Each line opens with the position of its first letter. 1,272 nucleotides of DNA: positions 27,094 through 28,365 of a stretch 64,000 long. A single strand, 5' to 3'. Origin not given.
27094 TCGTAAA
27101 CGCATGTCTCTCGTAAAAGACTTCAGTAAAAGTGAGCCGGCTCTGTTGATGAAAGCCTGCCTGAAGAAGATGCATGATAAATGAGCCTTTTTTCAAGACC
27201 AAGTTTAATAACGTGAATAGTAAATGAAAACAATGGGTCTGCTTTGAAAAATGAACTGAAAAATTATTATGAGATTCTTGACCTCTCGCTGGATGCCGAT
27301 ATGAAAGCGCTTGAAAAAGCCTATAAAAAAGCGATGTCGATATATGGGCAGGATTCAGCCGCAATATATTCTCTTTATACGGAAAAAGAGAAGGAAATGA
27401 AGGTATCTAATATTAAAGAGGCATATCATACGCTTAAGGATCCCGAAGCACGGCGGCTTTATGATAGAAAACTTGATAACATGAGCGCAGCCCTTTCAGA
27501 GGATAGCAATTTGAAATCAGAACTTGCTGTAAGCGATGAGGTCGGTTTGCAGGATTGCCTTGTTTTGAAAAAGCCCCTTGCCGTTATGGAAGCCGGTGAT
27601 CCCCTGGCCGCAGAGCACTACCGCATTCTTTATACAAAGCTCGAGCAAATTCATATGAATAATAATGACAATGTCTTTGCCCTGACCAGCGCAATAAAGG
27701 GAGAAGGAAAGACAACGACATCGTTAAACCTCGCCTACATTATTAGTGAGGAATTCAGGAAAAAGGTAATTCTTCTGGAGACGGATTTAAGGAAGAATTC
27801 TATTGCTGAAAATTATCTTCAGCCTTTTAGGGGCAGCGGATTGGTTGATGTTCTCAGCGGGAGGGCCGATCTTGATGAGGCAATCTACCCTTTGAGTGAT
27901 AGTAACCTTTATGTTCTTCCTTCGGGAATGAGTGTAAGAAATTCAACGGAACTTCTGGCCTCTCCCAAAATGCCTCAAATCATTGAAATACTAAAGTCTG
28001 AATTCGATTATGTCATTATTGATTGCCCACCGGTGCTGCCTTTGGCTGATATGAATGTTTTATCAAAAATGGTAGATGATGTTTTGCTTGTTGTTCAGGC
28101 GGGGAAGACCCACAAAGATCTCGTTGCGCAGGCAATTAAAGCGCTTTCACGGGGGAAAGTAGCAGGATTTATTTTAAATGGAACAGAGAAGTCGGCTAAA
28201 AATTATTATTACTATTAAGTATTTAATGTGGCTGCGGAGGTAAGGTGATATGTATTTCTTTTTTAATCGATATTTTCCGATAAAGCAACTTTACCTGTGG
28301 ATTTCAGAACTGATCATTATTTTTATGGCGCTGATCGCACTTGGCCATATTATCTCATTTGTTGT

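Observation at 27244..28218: BY-kinase-like EPS ATPase fused to a J-domain look-alike that lacks HPD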

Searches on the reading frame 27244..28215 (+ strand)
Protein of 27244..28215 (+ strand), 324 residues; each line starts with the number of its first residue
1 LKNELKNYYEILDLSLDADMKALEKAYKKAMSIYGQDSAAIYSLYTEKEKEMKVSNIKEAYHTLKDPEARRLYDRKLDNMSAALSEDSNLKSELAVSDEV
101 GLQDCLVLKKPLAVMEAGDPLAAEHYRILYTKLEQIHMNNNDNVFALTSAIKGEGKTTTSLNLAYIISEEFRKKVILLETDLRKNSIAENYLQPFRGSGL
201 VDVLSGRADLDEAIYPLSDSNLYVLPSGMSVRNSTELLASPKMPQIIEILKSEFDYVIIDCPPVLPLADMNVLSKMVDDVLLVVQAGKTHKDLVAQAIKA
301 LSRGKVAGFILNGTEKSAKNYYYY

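Call 4: search_protein_families(library=pfam, proteins=[window:27244-28215:+], max_evalue=1)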
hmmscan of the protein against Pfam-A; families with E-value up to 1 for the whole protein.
window:27244-28215:+ (324 aa): 9 families
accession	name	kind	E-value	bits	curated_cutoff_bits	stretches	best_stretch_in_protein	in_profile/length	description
PF13614.12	AAA_31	-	6.6e-18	65.7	27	1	152-289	11-152/177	AAA domain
PF00226.36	DnaJ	-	1.1e-08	35.5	27.8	1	7-74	1-63/63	DnaJ domain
PF10609.15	ParA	-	8.6e-06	25.8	27.1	1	143-301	4-160/246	NUBPL iron-transfer P-loop NTPase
PF01656.29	CbiA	-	3.5e-05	24.2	25.4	1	153-314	9-83/125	CobQ/CobB/MinD/ParA nucleotide binding domain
PF00448.28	SRP54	-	0.0056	16.8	22.7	1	151-182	9-39/196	SRP54-type protein, GTPase domain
PF06564.18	CBP_BcsQ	-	0.0069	16.4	21.3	1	153-299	12-161/234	Cellulose biosynthesis protein BcsQ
PF04851.21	ResIII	-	0.018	15.4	22.5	1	142-180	22-61/164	Type III restriction enzyme, res subunit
PF02374.21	ArsA_ATPase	-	0.039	13.6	24.3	0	153-181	11-38/305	Anion-transporting ATPase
PF09140.17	MipZ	-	0.14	11.8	20.7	1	153-263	11-109/262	ATPase MipZ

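Call 5: search_protein_families(library=ncbifam, proteins=[window:27244-28215:+], max_evalue=1)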
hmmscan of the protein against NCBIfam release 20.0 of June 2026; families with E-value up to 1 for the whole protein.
window:27244-28215:+ (324 aa): 33 families (the best 25 are shown)
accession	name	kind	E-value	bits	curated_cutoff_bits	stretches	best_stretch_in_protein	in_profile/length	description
TIGR03018.1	pepcterm_TyrKin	hypoth_equivalog_domain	1.4e-43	148.7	230.65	1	120-312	9-207/207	XrtA-associated tyrosine autokinase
TIGR01007.1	eps_fam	subfamily_domain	1.6e-38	132.3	108.05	1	124-323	1-200/204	polysaccharide biosynthesis tyrosine autokinase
TIGR01005.1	eps_transp_fam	subfamily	9.4e-32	110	411.7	1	115-319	519-723/754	exopolysaccharide transport protein family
NF008568.0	PRK11519.1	equivalog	1.6e-27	96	1068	1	112-324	497-708/720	tyrosine-protein kinase Wzc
NF007350.0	PRK09841.1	equivalog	6.6e-27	93.9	1248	1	114-324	504-713/726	tyrosine-protein kinase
TIGR03029.1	EpsG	equivalog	1.4e-20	73.6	313.8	1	123-300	84-259/274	chain length determinant protein tyrosine kinase EpsG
TIGR01969.1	minD_arch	subfamily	1e-16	60.9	201.75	1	146-313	4-169/251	cell division ATPase MinD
TIGR01968.1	minD_bact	equivalog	1.7e-11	44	212.9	1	143-265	2-123/261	septum site-determining protein MinD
NF041283.1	PrgP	equivalog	6.8e-11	42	400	1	144-286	4-154/297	ParA superfamily DNA segregation protein PrgP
TIGR02349.1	DnaJ_bact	equivalog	4.1e-10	39.6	377.2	1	7-80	1-69/354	molecular chaperone DnaJ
NF008035.0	PRK10767.1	subfamily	5.8e-08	32.2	338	1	6-75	4-68/374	molecular chaperone DnaJ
NF010892.0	PRK14299.1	equivalog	1.3e-07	31.1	392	1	6-79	4-71/291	chaperone protein DnaJ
NF041546.1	ParA_partition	equivalog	6e-07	29.2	180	2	238-297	61-119/203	ParA family partition ATPase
NF010894.0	PRK14301.1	equivalog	4.6e-06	25.9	548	1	6-75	4-68/373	chaperone protein DnaJ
NF007618.0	PRK10266.1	equivalog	4.6e-05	23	403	1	4-75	2-67/306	curved DNA-binding protein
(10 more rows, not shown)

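Call 7: find_homologous_proteins(query=window:27244-28215:+, max_evalue=0.00001)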
Query window:27244-28215:+ (324 aa): 273 proteins with E <= 0.00001 among 4107 candidates; the best 120 are listed.
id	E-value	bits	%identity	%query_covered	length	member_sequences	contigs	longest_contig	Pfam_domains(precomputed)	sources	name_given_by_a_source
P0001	2.3e-203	692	100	100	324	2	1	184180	PF00226.37,PF10609.16,PF13614.13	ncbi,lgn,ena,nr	ncbi:MAG: polysaccharide biosynthesis tyrosine autokinase [Deltaproteobacteria bacterium]|nr:polysac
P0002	3.5e-150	517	73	100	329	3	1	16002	PF00226.37,PF13614.13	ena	-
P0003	5.7e-147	507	72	100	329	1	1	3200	PF00226.37,PF10609.16,PF01656.30,PF13614.13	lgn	-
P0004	7.7e-135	467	67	100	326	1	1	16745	PF00226.37,PF01656.30,PF13614.13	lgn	-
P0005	1.6e-90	321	50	98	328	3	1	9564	PF00226.37,PF10609.16,PF01656.30,PF13614.13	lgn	-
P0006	7.7e-86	306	48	99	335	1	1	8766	PF00226.37,PF10609.16,PF01656.30,PF13614.13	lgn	-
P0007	1.1e-85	305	47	99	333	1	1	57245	PF00226.37,PF01656.30,PF13614.13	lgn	-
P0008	1.4e-85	305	48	99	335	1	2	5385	PF00226.37,PF10609.16,PF01656.30,PF13614.13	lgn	-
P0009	2.0e-85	305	51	98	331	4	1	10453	PF00226.37,PF10609.16,PF01656.30,PF13614.13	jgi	jgi:capsular exopolysaccharide synthesis family protein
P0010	2.1e-85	305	48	100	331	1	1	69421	PF00226.37,PF01656.30,PF13614.13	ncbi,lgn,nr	ncbi:MAG: polysaccharide biosynthesis tyrosine autokinase [Deltaproteobacteria bacterium]|nr:polysac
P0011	8.3e-84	299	45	99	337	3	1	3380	PF00226.37,PF01656.30,PF13614.13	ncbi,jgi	-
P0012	3.2e-83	297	48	99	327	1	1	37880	PF00226.37,PF13614.13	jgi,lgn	jgi:capsular exopolysaccharide synthesis family protein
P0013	8.0e-83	296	47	98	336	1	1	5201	PF00226.37,PF10609.16,PF01656.30,PF13614.13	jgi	jgi:capsular exopolysaccharide synthesis family protein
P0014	1.6e-82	295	46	99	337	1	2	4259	PF00226.37,PF01656.30,PF13614.13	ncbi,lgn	ncbi:MAG: polysaccharide biosynthesis tyrosine autokinase [Nitrospinota bacterium]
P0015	8.7e-82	293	47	95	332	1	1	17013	PF00226.37,PF10609.16,PF01656.30,PF13614.13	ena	-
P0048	4.0e-77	277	44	98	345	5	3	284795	PF00226.37,PF13614.13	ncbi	-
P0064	2.5e-70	255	42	98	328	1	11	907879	PF00226.37,PF01656.30,PF13614.13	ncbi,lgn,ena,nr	ncbi:MAG: polysaccharide biosynthesis tyrosine autokinase [Candidatus Methylomirabilis sp.]|nr:polys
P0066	7.1e-69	250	53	67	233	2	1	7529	PF10609.16,PF01656.30,PF13614.13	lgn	-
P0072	6.0e-62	228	40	100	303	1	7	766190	PF00226.37,PF10609.16,PF13614.13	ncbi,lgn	-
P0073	1.3e-61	226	37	98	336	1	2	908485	PF00226.37,PF13614.13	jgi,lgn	jgi:capsular exopolysaccharide synthesis family protein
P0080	1.3e-55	207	47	66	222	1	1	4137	PF10609.16,PF01656.30,PF13614.13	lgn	-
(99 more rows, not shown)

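Call 14: search_solved_structures(query=window:27244-28215:+, max_evalue=0.00001, show_alignments=2)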
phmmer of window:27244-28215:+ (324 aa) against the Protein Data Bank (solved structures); distinct sequences matched with E-value up to 0.00001: 23.
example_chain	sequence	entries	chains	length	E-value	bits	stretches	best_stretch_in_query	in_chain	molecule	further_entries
6u1q_A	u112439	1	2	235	1.7e-29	106.2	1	133-321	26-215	VpsO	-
6z0p_A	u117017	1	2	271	3.9e-24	88.6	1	118-321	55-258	BceF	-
3cio_A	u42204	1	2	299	9.5e-22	80.8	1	118-324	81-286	Tyrosine-protein kinase etk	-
3la6_A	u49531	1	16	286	3.5e-20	75.7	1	115-322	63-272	Tyrosine-protein kinase wzc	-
4jlv_A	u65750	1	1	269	1e-19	74.1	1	123-324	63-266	C-terminal fragment of Membrane protein CapA1, Putative uncharacterized protein capB1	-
9xgv_A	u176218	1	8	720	2.2e-19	73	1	115-322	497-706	Tyrosine-protein kinase wzc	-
9r62_I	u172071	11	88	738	2.3e-19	73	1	115-322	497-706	Tyrosine-protein kinase wzc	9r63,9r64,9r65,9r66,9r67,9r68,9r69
9exq_D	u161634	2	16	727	1.2e-18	70.7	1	117-324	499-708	Putative transmembrane protein Wzc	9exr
7nhr_A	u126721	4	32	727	1.2e-18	70.6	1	117-324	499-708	Putative transmembrane protein Wzc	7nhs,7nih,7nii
9exo_H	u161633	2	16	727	1.2e-18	70.6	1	117-324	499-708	Putative transmembrane protein Wzc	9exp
9i2q_D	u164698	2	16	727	1.2e-18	70.6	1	117-324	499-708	Putative transmembrane protein Wzc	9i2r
7ni2_A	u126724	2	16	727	1.2e-18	70.6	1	117-324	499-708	Tyrosine-protein kinase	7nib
1g3q_A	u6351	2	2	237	6.9e-16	61.6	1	144-314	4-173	CELL DIVISION INHIBITOR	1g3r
1ion_A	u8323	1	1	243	1.6e-15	60.3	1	144-317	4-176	PROBABLE CELL DIVISION INHIBITOR MIND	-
4jmp_A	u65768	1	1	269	1.9e-15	60.1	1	137-324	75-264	C-terminal fragment of CapA, Protein tyrosine kinase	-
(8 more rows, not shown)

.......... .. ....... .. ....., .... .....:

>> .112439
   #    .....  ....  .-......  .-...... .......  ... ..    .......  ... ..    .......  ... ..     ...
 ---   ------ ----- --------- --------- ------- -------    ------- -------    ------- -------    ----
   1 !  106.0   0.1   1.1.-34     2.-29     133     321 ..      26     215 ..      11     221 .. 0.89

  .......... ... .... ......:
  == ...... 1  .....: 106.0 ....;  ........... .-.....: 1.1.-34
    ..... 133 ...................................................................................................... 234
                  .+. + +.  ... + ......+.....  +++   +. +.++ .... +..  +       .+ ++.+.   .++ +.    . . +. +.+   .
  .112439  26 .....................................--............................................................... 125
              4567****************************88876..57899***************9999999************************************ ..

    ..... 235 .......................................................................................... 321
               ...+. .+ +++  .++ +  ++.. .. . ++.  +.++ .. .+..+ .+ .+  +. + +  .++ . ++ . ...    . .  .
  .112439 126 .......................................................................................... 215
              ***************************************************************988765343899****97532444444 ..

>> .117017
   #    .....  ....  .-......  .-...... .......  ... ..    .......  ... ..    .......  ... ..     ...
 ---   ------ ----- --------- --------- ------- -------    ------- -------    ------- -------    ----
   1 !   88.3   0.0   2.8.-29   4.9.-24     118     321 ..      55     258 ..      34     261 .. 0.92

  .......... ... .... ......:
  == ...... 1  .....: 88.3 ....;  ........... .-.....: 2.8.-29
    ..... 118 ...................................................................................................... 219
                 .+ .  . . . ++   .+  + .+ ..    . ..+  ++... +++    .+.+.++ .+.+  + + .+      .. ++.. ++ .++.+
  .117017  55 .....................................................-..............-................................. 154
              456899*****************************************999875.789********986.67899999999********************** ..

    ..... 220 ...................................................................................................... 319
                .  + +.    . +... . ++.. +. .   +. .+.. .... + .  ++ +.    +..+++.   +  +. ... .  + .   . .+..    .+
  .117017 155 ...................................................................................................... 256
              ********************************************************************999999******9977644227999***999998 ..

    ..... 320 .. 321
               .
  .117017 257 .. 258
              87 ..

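Call 21: find_encoding_contigs(protein=P0064, flank=8000, max_places=1)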
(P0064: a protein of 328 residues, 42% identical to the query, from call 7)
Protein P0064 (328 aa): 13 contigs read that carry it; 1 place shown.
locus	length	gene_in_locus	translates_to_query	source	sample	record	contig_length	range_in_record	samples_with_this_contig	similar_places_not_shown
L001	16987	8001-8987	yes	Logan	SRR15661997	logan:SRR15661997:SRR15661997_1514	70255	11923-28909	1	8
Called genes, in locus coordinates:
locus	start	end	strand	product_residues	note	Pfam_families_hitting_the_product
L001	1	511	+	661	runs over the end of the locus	PF00999:Na_H_Exchanger, PF02254:TrkA_N, PF02080:TrkA_C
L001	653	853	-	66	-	-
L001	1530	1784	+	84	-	PF03083:MtN3_slv, PF04193:PQ-loop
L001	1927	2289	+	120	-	PF01648:ACPS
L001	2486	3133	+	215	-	PF08281:Sigma70_r4_2, PF00196:GerE, PF04545:Sigma70_r4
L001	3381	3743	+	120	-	-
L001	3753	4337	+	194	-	PF02563:Poly_export, PF10531:SLBB, PF22461:SLBB_2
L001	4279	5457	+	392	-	PF10082:BBP2_2 (faint)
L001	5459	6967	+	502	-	PF02706:Wzz, PF13807:GNVR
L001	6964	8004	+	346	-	PF01656:CbiA, PF02374:ArsA_ATPase (weak), PF10609:ParA, PF13614:AAA_31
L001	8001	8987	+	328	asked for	PF00226:DnaJ, PF01656:CbiA (weak), PF13614:AAA_31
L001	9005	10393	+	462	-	PF13727:CoA_binding_3, PF02397:Bac_transf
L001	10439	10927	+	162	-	PF02357:NusG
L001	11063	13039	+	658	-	PF13522:GATase_6, PF13537:GATase_7, PF00733:Asn_synthase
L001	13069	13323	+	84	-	PF00550:PP-binding (weak)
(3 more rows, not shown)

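Call 27: predict_structure(alignment_id=A1)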
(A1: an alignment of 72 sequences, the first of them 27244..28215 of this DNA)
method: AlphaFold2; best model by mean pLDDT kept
length: 324 residues; sequences in the alignment: 72
mean_pLDDT: 87.6   pTM: 0.68
mean pLDDT of the five models: 87.6, 87.3, 87.2, 86.7, 86.1
residues with pLDDT >= 90: 235; 70-90: 47; 50-70: 19; < 50: 23
segments of 3 or more residues with pLDDT < 50: 1-3, 87-101, 320-324
pLDDT, mean of each block of 10 residues (from residue 1): 68 95 96 75 72 92 96 90 60 39 82 92 94 97 97 94 98 98 95 95 97 94 96 96 98 98 89 94 93 92 83 68 42
secondary structure, 60 per line:
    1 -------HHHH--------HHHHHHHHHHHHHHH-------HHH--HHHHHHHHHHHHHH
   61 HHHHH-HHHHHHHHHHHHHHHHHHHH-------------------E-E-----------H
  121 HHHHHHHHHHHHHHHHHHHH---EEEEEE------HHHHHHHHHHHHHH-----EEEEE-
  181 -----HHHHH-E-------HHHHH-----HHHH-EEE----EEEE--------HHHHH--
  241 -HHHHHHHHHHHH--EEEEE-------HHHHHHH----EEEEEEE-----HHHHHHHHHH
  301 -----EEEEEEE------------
elements in order: H8-11 H20-34 H47-65 H67-86 H120-140 E144-149 H156-169 E175-179 H186-190 H200-204 H210-213 E215-217 E222-225 H234-238 H242-253 E256-260 H268-274 E279-285 H291-300 E306-312

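Call 29: find_encoding_contigs(protein=P0048, flank=8000, max_places=1)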
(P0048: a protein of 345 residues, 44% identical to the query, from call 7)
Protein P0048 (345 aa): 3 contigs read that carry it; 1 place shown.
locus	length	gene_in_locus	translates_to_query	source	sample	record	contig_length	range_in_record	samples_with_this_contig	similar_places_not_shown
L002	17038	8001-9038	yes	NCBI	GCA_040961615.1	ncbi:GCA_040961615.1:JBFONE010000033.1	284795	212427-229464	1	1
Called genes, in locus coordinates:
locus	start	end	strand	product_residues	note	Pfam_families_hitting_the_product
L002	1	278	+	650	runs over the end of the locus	PF21305:type_II_gspD_N0, PF03958:Secretin_N, PF00263:Secretin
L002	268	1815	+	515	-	PF05157:MshEN, PF00437:T2SSE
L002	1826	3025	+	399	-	PF28597:T2SSF_N, PF00482:T2SSF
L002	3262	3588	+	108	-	-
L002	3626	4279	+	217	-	PF02563:Poly_export, PF10531:SLBB, PF22461:SLBB_2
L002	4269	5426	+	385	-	PF10082:BBP2_2 (weak)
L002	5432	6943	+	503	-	PF02706:Wzz, PF13807:GNVR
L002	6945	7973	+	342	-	PF10609:ParA, PF01656:CbiA, PF02374:ArsA_ATPase (weak), PF13614:AAA_31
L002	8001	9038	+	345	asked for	PF00226:DnaJ (weak), PF13614:AAA_31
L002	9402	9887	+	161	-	PF02357:NusG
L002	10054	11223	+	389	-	PF02397:Bac_transf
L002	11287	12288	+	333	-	PF01408:GFO_IDH_MocA, PF03447:NAD_binding_3 (weak), PF02894:GFO_IDH_MocA_C (weak), PF22725:GFO_IDH_MocA_C3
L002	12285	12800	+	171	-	PF25084:LbH_EIF2B (weak), PF25087:GMPPB_C (weak), PF14602:Hexapep_2 (faint), PF00132:Hexapep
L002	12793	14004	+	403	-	PF01041:DegT_DnrJ_EryC1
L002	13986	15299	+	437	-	PF01522:Polysacc_deac_1, PF10096:DUF2334 (faint)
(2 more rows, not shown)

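Call 30: find_encoding_contigs(protein=P0073, flank=8000, max_places=1)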
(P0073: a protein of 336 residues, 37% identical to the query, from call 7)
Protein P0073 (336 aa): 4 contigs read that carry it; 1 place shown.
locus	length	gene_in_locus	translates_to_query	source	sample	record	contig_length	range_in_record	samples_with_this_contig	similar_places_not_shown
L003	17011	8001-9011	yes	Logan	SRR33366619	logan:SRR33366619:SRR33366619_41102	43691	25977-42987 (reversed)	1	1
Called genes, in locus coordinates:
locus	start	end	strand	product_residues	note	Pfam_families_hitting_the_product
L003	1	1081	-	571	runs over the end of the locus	PF13174:TPR_6 (faint), PF13428:TPR_14 (faint), PF14559:TPR_19 (faint), PF13371:TPR_9 (faint), PF00515:TPR_1 (weak), PF13414:TPR_11, PF13424:TPR_12 (weak), PF13432:TPR_16, +3 more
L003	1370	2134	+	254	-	PF00535:Glycos_transf_2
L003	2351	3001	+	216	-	PF00196:GerE, PF04545:Sigma70_r4 (weak), PF08281:Sigma70_r4_2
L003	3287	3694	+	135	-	PF09538:FYDLN_acid (faint), PF07238:PilZ (weak)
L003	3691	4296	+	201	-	PF02563:Poly_export, PF10531:SLBB, PF22461:SLBB_2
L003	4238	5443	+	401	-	-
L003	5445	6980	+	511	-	PF02706:Wzz, PF13807:GNVR (weak)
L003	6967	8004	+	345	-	PF06564:CBP_BcsQ (faint), PF10609:ParA, PF00142:Fer4_NifH (faint), PF01656:CbiA, PF02374:ArsA_ATPase (weak), PF13614:AAA_31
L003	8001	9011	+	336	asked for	PF00226:DnaJ (weak), PF13614:AAA_31 (weak)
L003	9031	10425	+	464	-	PF13727:CoA_binding_3, PF02397:Bac_transf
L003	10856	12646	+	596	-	PF13522:GATase_6, PF13537:GATase_7, PF00733:Asn_synthase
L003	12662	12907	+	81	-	-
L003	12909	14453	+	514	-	PF00501:AMP-binding, PF13193:AMP-binding_C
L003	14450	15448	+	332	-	-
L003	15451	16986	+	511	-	PF00501:AMP-binding, PF13193:AMP-binding_C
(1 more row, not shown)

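Call 31: find_encoding_contigs(protein=P0072, flank=8000, max_places=1)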
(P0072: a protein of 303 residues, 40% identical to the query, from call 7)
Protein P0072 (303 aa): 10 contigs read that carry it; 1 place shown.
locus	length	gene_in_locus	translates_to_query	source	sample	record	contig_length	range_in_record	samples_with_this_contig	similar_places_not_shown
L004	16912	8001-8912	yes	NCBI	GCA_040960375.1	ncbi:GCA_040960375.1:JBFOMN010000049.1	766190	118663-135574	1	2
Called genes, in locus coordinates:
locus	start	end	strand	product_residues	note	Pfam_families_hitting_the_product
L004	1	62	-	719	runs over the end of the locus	PF01569:PAP2, PF14378:PAP2_3 (weak), PF02366:PMT, PF13231:PMT_2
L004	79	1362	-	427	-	PF00202:Aminotran_3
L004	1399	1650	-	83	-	-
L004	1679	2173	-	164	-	PF02915:Rubrerythrin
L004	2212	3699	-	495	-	PF00171:Aldedh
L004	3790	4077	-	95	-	-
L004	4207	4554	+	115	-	PF07238:PilZ (weak)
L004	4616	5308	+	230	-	PF02563:Poly_export, PF10531:SLBB, PF22461:SLBB_2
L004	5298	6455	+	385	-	PF10082:BBP2_2 (weak)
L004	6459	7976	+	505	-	PF02706:Wzz, PF13807:GNVR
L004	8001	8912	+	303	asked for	PF00226:DnaJ, PF10609:ParA (faint), PF13614:AAA_31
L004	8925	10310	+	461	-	PF13727:CoA_binding_3, PF02397:Bac_transf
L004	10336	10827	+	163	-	PF02357:NusG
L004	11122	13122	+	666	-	PF13522:GATase_6, PF12481:DUF3700 (weak), PF13537:GATase_7, PF00733:Asn_synthase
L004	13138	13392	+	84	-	PF00550:PP-binding (weak)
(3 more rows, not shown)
